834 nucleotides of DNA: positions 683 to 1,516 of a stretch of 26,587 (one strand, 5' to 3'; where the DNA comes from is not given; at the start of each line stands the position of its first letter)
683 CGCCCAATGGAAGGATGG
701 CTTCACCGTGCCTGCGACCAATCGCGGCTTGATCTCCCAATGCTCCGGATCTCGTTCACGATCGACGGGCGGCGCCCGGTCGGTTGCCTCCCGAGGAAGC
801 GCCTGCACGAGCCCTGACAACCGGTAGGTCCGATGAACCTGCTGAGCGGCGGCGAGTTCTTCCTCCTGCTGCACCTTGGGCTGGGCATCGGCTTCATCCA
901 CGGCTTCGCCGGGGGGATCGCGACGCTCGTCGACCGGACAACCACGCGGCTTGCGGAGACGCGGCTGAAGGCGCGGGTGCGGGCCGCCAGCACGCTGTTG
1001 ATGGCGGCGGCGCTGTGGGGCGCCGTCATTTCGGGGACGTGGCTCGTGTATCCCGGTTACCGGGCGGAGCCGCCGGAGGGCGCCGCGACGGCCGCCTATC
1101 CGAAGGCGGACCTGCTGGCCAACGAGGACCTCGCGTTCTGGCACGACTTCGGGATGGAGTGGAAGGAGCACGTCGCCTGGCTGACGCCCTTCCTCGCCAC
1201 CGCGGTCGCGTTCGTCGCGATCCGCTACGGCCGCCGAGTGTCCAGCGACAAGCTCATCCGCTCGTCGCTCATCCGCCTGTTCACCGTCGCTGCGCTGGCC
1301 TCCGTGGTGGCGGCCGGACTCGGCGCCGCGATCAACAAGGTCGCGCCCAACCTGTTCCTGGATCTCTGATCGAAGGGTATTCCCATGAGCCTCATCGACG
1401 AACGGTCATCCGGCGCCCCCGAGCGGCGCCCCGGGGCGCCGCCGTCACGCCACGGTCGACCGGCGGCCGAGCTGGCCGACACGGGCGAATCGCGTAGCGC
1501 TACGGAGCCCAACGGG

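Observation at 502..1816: c-di-AMP riboswitch upstream of two uncharacterised membrane-protein genes: a possible new c-di-AMP-controlled module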

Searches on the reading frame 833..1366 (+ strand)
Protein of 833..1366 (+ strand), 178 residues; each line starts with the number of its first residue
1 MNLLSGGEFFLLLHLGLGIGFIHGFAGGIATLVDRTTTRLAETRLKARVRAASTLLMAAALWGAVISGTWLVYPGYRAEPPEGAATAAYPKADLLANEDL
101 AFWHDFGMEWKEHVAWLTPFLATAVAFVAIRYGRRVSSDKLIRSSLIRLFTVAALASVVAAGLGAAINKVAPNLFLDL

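Call 4: search_protein_families(library=pfam, proteins=[window:833-1366:+], max_evalue=1)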
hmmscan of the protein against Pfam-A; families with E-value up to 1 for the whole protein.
window:833-1366:+ (178 aa): 1 family
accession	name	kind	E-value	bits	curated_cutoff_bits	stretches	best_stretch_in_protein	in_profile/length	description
PF05251.17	Ost5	-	0.11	13.2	27.4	1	120-164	19-61/73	Oligosaccharyltransferase subunit 5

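Call 5: search_protein_families(library=ncbifam, proteins=[window:833-1366:+], max_evalue=1)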
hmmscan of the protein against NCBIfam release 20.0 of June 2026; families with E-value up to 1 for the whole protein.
window:833-1366:+ (178 aa): 0 families

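Call 7: find_homologous_proteins(query=window:833-1366:+)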
Query window:833-1366:+ (178 aa): 1226 proteins with E <= 0.001 among 2945 candidates; the best 120 are listed. Only proteins of 97 to 312 residues were searched: fused or split forms outside these lengths cannot appear, so this answer is no evidence that the protein stands alone or is whole; find_related_loci, which searches DNA, has no such limit.
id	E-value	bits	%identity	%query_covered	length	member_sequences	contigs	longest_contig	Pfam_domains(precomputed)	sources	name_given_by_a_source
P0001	2.5e-102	358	94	100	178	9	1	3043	-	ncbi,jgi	jgi:hypothetical protein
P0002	2.2e-99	348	92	100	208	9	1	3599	-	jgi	jgi:hypothetical protein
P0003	1.7e-96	339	90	100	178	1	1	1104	-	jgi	jgi:hypothetical protein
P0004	1.8e-94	332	87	100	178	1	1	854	-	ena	-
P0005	3.2e-92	325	87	100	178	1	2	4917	-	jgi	-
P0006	5.2e-88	311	81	100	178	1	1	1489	-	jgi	jgi:hypothetical protein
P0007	1.8e-87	309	80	100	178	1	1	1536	-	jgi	jgi:hypothetical protein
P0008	6.2e-86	304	81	100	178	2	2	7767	-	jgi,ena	-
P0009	1.8e-85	303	79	100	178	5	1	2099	-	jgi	jgi:hypothetical protein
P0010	9.6e-81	287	85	100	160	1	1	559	-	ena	-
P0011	5.5e-70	252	65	100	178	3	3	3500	-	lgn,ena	-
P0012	9.3e-66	239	89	69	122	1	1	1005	-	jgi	jgi:predicted membrane protein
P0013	6.0e-65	236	66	98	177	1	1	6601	-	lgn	-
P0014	8.6e-65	236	64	98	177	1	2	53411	-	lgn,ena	-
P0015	2.2e-64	234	64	98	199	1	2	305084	-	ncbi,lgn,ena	-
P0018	4.2e-62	227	62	98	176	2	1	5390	-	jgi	jgi:hypothetical protein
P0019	8.3e-61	223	60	98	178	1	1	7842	-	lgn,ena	-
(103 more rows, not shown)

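Call 11: find_related_loci(query=window:833-1366:+, collection=genome_contigs, flank=3000)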
Query window:833-1366:+ (178 aa) in genome_contigs; peptide patterns used: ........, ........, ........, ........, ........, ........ (x = any residue, [..] = any of these).
422 stretches matched a pattern; 26 encode a relative of the query (tblastn E <= 1e-3); 26 distinct loci.
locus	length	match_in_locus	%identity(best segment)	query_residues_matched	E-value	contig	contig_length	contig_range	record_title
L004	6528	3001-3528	64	3-177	3e-66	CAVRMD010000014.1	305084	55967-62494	MAG: uncultured Solirubrobacteraceae bacterium isolate MFD01275.bin.1.257 genome assembly, contig: contig_29083, whole g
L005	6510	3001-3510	54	2-176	3e-55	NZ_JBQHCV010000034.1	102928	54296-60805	Nonomuraea sp. H19 H19_scaffold34, whole genome shotgun sequence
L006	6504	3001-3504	52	4-178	1e-54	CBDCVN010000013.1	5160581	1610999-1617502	MAG: Trueperaceae bacterium isolate f75358e7-05db-490e-a76d-0b7b0ca57d15 genome assembly, contig: contig_11, whole genom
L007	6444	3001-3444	57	25-177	5e-49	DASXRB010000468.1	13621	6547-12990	MAG TPA_asm: Kribbellaceae bacterium isolate SMAG_U4628 k141_2398293, whole genome shotgun sequence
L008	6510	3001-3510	54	2-177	1e-47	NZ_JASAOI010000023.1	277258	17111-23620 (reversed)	Yinghuangia seranimata strain CCTCC AA 206006 Scaffold10_1, whole genome shotgun sequence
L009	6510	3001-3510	54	3-178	2e-47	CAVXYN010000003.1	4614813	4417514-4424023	MAG: uncultured Actinomycetota bacterium isolate MFD04212.bin.1.303 genome assembly, contig: contig_2106, whole genome s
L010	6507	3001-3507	52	3-176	2e-45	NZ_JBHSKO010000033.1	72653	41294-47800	Pseudonocardia zijingensis strain CGMCC 4.1545 spades_K_17_127_33, whole genome shotgun sequence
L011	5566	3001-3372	55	54-178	8e-42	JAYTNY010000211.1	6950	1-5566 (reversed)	MAG: Roseobacter sp. isolate GFS_4015 GFS_4015_210, whole genome shotgun sequence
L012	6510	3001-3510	48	2-176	2e-41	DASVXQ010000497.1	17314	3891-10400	MAG TPA_asm: Actinomycetes bacterium isolate SMAG_U2579 k141_422250, whole genome shotgun sequence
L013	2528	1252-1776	45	4-174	1e-36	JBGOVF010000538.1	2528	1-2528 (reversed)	MAG: Tepidiformaceae bacterium isolate OBJ_0618_7090110_121 k141_2845644_length_2528_cov_39.9284, whole genome shotgun s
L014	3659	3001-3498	43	4-172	6e-34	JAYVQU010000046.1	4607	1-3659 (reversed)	MAG: Actinomycetes bacterium isolate GL72_UP_metabinner_1 GL72_UP_metabinner_1_45, whole genome shotgun sequence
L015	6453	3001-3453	44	25-172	6e-33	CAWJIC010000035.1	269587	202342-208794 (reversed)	MAG: uncultured Chloroflexia bacterium isolate MFD03638.bin.2.4 genome assembly, contig: contig_3169, whole genome shotg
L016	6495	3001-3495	40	12-172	1e-32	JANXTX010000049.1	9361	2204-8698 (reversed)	MAG: Caulobacteraceae bacterium isolate 339R_metabat_199 339R_k141_794574, whole genome shotgun sequence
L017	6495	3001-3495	41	4-171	7e-32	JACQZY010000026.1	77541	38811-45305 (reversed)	MAG: Actinomycetota bacterium isolate NC_groundwater_1579_Pr3_B-0.1um_64_21 SR-2_scaffold_141_3992624, whole genome shot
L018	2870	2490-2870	46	4-127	5e-31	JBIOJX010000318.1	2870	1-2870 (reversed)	MAG: Desulfobaccales bacterium isolate GcC11-15 k141_1382000_length_2870_cov_13.0000, whole genome shotgun sequence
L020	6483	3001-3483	37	15-172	8e-29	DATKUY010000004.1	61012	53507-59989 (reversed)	MAG TPA_asm: Sulfuricella sp. isolate SMAG_U14119 k141_1335764, whole genome shotgun sequence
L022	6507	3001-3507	41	8-172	7e-27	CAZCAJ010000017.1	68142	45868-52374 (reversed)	MAG TPA_asm: uncultured Opitutaceae bacterium isolate binchicken_co162_448 genome assembly, contig: NODE_584_length_6814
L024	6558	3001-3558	40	4-172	2e-25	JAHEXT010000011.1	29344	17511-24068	MAG: Actinomycetes bacterium isolate nzgw110 NODE_1193_length_29345_cov_4.003422, whole genome shotgun sequence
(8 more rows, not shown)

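Call 14: find_encoding_contigs(protein=P0008, flank=5000, max_places=4)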
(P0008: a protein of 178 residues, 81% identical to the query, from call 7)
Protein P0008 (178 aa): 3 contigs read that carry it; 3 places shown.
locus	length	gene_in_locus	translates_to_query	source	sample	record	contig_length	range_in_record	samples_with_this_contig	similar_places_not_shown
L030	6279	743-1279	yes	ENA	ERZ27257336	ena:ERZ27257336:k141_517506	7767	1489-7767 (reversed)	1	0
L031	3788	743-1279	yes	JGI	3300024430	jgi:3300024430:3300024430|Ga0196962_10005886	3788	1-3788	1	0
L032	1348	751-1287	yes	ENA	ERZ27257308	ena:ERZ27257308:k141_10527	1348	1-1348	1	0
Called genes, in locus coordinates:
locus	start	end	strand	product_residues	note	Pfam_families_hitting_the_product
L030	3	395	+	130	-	?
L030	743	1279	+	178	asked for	-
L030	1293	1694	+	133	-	-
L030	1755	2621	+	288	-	PF13230:GATase_4, PF13522:GATase_6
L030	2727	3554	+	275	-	PF04151:PPC (weak)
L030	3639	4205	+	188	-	PF04879:Molybdop_Fe4S4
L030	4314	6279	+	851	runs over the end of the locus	PF00384:Molybdopterin, PF01568:Molydop_binding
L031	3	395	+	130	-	?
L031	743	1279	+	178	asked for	-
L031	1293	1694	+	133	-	-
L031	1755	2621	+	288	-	PF13230:GATase_4, PF13522:GATase_6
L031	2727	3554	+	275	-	PF04151:PPC (weak)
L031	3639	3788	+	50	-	?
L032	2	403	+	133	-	?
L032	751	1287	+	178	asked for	-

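Call 15: find_encoding_contigs(protein=P0005, flank=5000, max_places=4)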
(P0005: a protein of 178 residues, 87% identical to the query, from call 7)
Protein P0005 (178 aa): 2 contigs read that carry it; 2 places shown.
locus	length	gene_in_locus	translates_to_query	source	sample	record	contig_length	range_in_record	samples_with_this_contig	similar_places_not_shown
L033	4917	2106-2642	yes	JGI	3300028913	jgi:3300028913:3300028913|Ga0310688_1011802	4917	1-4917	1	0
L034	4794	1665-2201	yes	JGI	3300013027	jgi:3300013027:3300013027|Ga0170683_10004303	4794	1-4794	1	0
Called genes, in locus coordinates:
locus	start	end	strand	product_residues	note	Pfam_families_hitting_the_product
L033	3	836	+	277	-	?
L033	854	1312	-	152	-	PF08837:DUF1810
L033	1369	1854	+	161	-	PF04525:LOR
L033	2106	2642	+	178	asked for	-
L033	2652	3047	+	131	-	-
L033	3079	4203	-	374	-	PF14397:ATPgrasp_ST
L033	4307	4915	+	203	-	?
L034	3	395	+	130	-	?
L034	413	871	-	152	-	PF08837:DUF1810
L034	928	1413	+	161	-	PF04525:LOR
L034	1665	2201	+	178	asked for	-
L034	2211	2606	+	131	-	-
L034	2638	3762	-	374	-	PF14397:ATPgrasp_ST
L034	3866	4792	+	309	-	?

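Call 16: find_encoding_contigs(protein=P0002, flank=5000, max_places=4)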
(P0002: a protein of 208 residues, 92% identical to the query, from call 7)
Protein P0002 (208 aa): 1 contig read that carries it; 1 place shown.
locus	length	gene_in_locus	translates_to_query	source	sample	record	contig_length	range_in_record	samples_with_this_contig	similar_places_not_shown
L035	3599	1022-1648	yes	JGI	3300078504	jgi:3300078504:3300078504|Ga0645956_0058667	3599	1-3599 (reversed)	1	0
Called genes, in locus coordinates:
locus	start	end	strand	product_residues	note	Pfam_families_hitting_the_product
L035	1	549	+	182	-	?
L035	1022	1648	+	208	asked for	-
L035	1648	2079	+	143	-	-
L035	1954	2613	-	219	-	-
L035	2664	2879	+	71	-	PF06475:Glycolipid_bind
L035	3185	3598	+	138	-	?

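Call 18: find_encoding_contigs(protein=P0011, flank=5000, max_places=4)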
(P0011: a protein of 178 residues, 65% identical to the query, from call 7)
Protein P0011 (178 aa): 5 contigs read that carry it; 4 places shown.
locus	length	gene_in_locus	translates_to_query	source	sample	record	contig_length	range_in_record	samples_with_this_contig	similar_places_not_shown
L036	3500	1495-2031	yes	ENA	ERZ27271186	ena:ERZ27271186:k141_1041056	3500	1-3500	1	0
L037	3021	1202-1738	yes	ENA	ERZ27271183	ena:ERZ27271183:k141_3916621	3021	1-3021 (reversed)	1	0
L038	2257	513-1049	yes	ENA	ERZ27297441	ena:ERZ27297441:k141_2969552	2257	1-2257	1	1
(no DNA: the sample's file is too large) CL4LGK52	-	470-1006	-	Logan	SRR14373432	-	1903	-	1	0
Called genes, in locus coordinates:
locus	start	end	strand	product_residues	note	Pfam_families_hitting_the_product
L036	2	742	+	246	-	?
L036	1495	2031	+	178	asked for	-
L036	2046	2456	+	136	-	-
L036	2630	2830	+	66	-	-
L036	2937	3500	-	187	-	?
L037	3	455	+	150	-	?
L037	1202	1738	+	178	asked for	-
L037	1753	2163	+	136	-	-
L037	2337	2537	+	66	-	-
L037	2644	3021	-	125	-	?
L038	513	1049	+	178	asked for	-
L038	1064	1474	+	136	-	-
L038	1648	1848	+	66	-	-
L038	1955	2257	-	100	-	?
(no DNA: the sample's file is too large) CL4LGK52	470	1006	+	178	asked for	-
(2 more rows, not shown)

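Call 19: find_encoding_contigs(protein=P0014, flank=5000, max_places=3)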
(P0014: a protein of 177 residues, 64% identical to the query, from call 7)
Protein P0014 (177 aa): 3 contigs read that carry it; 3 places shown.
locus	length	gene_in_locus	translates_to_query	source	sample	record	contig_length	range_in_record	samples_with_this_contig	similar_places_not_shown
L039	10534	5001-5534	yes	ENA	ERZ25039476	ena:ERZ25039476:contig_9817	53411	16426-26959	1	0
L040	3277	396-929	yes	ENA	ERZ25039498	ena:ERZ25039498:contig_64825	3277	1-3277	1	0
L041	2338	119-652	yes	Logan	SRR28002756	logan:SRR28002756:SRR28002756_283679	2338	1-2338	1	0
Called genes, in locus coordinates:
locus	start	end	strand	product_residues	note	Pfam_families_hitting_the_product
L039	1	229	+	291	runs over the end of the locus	PF21088:MS_channel_1st (weak), PF00924:MS_channel_2nd, PF21082:MS_channel_3rd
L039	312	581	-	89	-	-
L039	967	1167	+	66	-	PF03176:MMPL (weak)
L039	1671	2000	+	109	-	-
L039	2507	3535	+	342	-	PF03706:LPG_synthase_TM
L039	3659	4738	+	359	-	PF04087:DUF389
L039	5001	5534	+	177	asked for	-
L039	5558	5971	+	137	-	-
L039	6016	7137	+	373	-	PF07732:Cu-oxidase_3, PF07731:Cu-oxidase_2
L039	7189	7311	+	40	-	-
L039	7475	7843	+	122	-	PF01740:STAS, PF13466:STAS_2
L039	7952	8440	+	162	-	PF00149:Metallophos, PF12850:Metallophos_2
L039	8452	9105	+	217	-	-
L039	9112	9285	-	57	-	-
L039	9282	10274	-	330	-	PF00353:HemolysinCabind (weak)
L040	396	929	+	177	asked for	-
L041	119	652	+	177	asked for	-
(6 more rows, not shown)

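Call 25: predict_structure(alignment_id=A1)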
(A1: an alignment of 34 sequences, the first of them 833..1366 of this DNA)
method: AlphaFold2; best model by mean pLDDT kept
length: 178 residues; sequences in the alignment: 34
mean_pLDDT: 88.7   pTM: 0.82
mean pLDDT of the five models: 88.7, 87.4, 87.3, 87.0, 86.5
residues with pLDDT >= 90: 103; 70-90: 61; 50-70: 13; < 50: 1
segments of 3 or more residues with pLDDT < 50: none
pLDDT, mean of each block of 10 residues (from residue 1): 81 94 96 67 88 98 92 82 87 90 88 93 98 93 96 96 88 66
secondary structure, 60 per line:
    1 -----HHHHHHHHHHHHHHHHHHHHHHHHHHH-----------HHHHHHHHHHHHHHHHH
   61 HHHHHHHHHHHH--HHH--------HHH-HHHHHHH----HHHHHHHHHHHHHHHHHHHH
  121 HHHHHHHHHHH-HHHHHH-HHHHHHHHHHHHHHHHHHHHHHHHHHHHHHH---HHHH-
elements in order: H6-32 H44-72 H90-96 H101-131 H133-138 H140-170 H174-177

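Call 31: fold_search(model_id=the predicted structure, library=pdb)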
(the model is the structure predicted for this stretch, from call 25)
No match with E <= 0.001 here; weaker rows may still be real.
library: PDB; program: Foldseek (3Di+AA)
matches with E <= 10: 500; with E <= 0.001: 0
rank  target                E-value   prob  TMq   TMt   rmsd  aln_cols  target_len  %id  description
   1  8tn1_A                3.5e-01  0.87  0.41  0.46   7.6       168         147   10  De novo designed protein binds poly ADP ribose polymerase inhibitors (PARPi) - apo (released 2024-04-24)
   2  7rja_K                5.1e-01  0.41  0.35  0.20   9.2       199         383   14  Complex III2 from Candida albicans, inhibitor free (released 2021-09-15)
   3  3qvy_A                5.9e-01  0.75  0.33  0.49   8.2       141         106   13  Crystal structure of the Zn-RIDC1 complex stabilized by BMOE crosslinks (released 2011-06-22)
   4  8etc_b                6.1e-01  0.84  0.38  0.19   6.1       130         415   13  Fkbp39 associated nascent 60S ribosome State 4 (released 2022-11-30)
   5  6ot8                  6.4e-01  0.82  0.34  0.53   7.8       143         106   12  Bimetallic hexameric cage design 4 (BMC4) from cytochrome cb562 (released 2020-01-29)
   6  7rwu                  6.4e-01  0.66  0.31  0.46   8.4       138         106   14  Crystal structure of Ni-bound RIDC1 variant in the presence of reductant (released 2022-06-29)
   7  4jeb_A                6.8e-01  0.66  0.31  0.47   8.3       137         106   13  Crystal structure of an engineered RIDC1 tetramer with four interfacial disulfide bonds and four three-coordinate Zn(I (released 2013-08-21)
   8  5v54_B                6.8e-01  0.33  0.26  0.14  10.5       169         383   16  Crystal structure of 5-HT1B receptor in complex with methiothepin (released 2018-02-07)
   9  6m97                  7.1e-01  0.20  0.23  0.20  12.7       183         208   17  Crystal structure of the high-affinity copper transporter Ctr1 (released 2019-04-03)
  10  2b0h_MODEL_1_A        7.8e-01  0.75  0.41  0.49   6.5       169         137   13  Solution structure of VBS3 fragment of talin (released 2006-01-17)
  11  9jg7_A                7.8e-01  0.82  0.36  0.54   7.3       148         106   11  Artificial serine-dependent beta-lactamase, S2 (released 2025-09-10)
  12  5l31_C                8.2e-01  0.66  0.33  0.50   7.6       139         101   13  Crystal structure of an engineered metal-free RIDC1 variant containing five disulfide bonds. (released 2016-11-09)
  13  6m98                  8.2e-01  0.16  0.23  0.20  13.3       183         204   17  Crystal structure of the high-affinity copper transporter Ctr1 in complex with Cu(I) (released 2019-04-03)
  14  7cge_A                8.2e-01  0.13  0.21  0.17  12.6       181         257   15  The overall structure of nucleotide free MlaFEDB complex (released 2020-09-09)
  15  6c6l_E                8.6e-01  0.18  0.23  0.25  11.2       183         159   19  Yeast Vacuolar ATPase Vo in lipid nanodisc (released 2018-03-21)
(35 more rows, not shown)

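Call 33: find_encoding_contigs(protein=P0013, flank=3000, max_places=2)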
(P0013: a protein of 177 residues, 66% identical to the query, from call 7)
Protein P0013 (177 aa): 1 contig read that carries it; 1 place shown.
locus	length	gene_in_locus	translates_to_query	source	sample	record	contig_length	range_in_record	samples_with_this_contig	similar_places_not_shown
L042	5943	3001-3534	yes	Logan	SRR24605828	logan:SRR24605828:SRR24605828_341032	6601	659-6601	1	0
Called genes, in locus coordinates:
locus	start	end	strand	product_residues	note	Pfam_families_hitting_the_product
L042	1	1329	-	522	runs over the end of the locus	PF00528:BPD_transp_1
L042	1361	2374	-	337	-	PF13531:SBP_bac_11, PF01547:SBP_bac_1, PF13416:SBP_bac_8, PF13343:SBP_bac_6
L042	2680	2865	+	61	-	-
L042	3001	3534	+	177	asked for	-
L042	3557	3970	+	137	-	-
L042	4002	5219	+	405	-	PF09375:Peptidase_M75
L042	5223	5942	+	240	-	?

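Call 34: find_encoding_contigs(protein=P0018, flank=3000, max_places=2)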
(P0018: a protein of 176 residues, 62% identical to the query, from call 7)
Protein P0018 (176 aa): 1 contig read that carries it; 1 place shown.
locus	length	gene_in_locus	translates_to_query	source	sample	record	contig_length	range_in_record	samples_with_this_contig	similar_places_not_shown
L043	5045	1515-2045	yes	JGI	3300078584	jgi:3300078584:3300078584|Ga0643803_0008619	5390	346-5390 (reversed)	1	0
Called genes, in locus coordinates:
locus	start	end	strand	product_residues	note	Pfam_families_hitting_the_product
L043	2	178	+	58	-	?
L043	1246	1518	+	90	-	-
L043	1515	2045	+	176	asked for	-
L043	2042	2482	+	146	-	-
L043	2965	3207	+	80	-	PF07883:Cupin_2 (weak)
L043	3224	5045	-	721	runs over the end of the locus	?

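Call 35: find_encoding_contigs(protein=P0019, flank=3000, max_places=2)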
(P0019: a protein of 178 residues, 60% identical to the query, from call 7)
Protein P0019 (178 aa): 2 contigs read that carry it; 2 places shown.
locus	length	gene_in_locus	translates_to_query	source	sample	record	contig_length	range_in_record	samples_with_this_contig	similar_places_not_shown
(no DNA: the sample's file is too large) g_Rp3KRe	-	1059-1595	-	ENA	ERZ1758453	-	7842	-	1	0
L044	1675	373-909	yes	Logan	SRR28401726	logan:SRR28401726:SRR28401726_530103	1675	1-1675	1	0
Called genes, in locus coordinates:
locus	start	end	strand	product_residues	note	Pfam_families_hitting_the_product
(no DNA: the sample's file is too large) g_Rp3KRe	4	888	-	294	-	PF01925:TauE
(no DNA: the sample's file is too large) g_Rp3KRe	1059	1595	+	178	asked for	-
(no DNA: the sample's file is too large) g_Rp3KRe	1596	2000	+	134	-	-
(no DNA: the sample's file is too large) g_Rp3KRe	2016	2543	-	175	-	PF07638:Sigma70_ECF (faint), PF04542:Sigma70_r2 (weak), PF04545:Sigma70_r4, PF08281:Sigma70_r4_2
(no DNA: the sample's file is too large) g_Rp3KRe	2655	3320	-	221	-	PF00072:Response_reg, PF00486:Trans_reg_C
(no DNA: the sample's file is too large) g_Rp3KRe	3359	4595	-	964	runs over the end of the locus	PF00672:HAMP, PF01590:GAF (weak), PF00989:PAS, PF08447:PAS_3, PF13426:PAS_9, PF00512:HisKA, PF02518:HATPase_c, PF00072:Response_reg, +1 more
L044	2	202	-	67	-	?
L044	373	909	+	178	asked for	-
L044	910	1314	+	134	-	-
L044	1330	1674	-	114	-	?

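Call 38: search_protein_families(library=pfam, alignment_id=A4, max_evalue=0.00001)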
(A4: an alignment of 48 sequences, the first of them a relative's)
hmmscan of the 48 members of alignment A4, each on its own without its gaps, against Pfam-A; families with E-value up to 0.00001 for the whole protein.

A. member 1, L004:1685-2779:- (365 aa): 0 families

B. families by the number of members that match (of 48 scanned): 53 families (the first 25 are shown)
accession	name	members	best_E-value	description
PF24517.2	CBM96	2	1.2e-67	Carbohydrate-binding module family 96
PF13561.12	adh_short_C2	2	1.5e-56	Enoyl-(Acyl carrier protein) reductase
PF00106.31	adh_short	2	1.4e-43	short chain dehydrogenase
PF00072.30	Response_reg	2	2.6e-29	Response regulator receiver domain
PF00486.34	Trans_reg_C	2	1.5e-25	Transcriptional regulatory protein, C terminal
PF08659.16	KR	2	2.6e-06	KR domain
PF10609.15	ParA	1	1.1e-84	NUBPL iron-transfer P-loop NTPase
PF00496.27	SBP_bac_5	1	4.4e-79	Bacterial extracellular solute-binding proteins, family 5 Middle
PF00144.29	Beta-lactamase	1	1.8e-63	Beta-lactamase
PF02769.27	AIRS_C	1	8.3e-59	AIR synthase related protein, C-terminal domain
PF05226.16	CHASE2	1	1.3e-55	CHASE2 domain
PF00586.29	AIRS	1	2e-53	AIR synthase related protein, N-terminal domain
PF20046.4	DUF6448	1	2.6e-51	Family of unknown function (DUF6448)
PF18977.5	DUF5713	1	2e-49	Family of unknown function (DUF5713)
PF00732.25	GMC_oxred_N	1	2.3e-49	GMC oxidoreductase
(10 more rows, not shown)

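Call 41: search_protein_families(library=pfam, proteins=[L017:4059-4652:-], max_evalue=0.01)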
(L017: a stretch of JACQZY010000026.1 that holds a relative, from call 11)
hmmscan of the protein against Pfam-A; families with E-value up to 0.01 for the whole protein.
L017:4059-4652:- (198 aa): 0 families

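Call 46: find_related_loci(query=window:833-1366:+, collection=metagenome_contigs, flank=2500)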
Query window:833-1366:+ (178 aa) in metagenome_contigs; peptide patterns used: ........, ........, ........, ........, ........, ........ (x = any residue, [..] = any of these).
595 stretches matched a pattern; 66 encode a relative of the query (tblastn E <= 1e-3); 66 distinct loci.
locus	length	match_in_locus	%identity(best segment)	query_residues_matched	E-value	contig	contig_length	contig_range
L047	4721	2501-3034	100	1-178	2e-114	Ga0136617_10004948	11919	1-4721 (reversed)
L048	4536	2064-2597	99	1-178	4e-114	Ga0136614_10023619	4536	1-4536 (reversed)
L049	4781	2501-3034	99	1-178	1e-113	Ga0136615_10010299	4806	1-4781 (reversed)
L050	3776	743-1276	81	1-178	1e-77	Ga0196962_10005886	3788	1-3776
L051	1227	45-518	80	21-178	2e-77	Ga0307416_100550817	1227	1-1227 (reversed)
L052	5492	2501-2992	51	8-176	9e-51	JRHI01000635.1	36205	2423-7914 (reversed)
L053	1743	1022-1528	51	3-176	6e-50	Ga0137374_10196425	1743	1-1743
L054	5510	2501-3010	52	2-176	3e-47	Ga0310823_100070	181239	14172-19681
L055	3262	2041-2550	48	2-176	6e-46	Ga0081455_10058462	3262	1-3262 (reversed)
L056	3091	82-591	49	2-176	3e-45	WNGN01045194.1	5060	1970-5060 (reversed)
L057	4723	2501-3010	49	2-176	5e-45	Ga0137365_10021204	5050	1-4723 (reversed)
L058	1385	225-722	51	4-178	1e-46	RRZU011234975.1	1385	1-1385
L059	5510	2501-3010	49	2-176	8e-45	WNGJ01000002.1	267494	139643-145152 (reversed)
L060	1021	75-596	51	3-176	3e-45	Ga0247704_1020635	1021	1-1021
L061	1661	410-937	48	4-174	4e-43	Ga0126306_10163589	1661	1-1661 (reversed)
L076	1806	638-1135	41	4-172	3e-34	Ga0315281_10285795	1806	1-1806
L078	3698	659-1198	39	4-177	4e-32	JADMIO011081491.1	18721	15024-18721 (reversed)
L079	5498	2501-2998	42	4-172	3e-31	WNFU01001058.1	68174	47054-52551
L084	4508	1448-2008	40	4-172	1e-30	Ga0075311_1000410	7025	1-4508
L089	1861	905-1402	42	4-172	1e-29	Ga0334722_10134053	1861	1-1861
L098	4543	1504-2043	42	4-171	2e-27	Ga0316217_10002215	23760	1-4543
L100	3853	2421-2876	40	21-172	1e-26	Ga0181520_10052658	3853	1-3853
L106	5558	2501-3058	39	1-172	4e-23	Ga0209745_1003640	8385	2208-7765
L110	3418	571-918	42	58-172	1e-17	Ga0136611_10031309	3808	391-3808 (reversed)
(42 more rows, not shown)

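Call 47: list_cluster_members(proteins=[P0001, P0122, P0126, P0015])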
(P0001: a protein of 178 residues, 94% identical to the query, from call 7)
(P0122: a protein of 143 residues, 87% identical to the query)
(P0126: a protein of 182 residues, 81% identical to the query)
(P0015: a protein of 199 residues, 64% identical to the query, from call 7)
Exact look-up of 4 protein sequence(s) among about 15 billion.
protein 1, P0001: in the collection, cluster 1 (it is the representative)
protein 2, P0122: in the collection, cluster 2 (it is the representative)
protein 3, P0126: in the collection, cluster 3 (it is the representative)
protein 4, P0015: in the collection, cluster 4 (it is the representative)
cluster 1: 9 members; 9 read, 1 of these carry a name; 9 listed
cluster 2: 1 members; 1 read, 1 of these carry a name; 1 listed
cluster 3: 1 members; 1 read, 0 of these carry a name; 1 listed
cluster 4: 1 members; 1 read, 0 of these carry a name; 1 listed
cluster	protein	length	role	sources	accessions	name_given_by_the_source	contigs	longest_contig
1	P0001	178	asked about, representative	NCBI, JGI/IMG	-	hypothetical protein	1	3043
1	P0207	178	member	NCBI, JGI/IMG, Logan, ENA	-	-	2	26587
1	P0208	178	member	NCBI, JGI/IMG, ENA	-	-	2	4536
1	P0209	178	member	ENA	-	-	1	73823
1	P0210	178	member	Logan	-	-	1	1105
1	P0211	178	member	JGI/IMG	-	-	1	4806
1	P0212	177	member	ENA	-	-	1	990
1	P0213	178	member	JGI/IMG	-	-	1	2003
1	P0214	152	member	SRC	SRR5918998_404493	-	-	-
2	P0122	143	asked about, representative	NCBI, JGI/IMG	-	hypothetical protein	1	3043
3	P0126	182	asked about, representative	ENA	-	-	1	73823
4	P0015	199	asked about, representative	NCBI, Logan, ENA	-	-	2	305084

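Call 61: search_protein_representatives(alignment_id=A1)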
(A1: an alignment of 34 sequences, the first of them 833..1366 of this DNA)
Query: 34 sequences, 179 profile positions. Proteins with E-value up to 0.001 (for the whole library): 631; up to 1e-10: 351; up to 1e-30: 103. The best 150 are listed.
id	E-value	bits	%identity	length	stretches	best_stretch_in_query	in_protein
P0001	1.2e-73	262.9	-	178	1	3-178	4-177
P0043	3.7e-64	232.0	-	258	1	3-178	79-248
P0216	2.8e-62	225.8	-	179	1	1-175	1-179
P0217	3.8e-59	215.6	-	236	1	3-178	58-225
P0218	8.5e-58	211.2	-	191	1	1-174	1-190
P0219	7.4e-57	208.2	-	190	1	1-175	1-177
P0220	3.3e-54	199.6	-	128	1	53-178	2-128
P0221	1.8e-53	197.2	-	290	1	3-178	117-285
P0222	4.4e-53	195.9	-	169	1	3-177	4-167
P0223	5.1e-53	195.7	-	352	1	2-178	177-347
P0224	9.8e-53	194.8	-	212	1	3-174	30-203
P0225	2.6e-52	193.4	-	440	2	3-178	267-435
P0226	3.1e-49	183.4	-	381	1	3-178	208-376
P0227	8.6e-49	181.9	-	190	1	1-175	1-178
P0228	1.5e-48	181.1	-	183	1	1-174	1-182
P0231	9.4e-48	178.5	-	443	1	3-178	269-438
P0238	6.4e-47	175.8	-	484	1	2-178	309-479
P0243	7.6e-46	172.3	-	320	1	3-178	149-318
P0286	3.5e-36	140.8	-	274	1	51-141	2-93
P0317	1.9e-30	122.2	-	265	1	64-163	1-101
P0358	2.2e-25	105.6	-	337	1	3-175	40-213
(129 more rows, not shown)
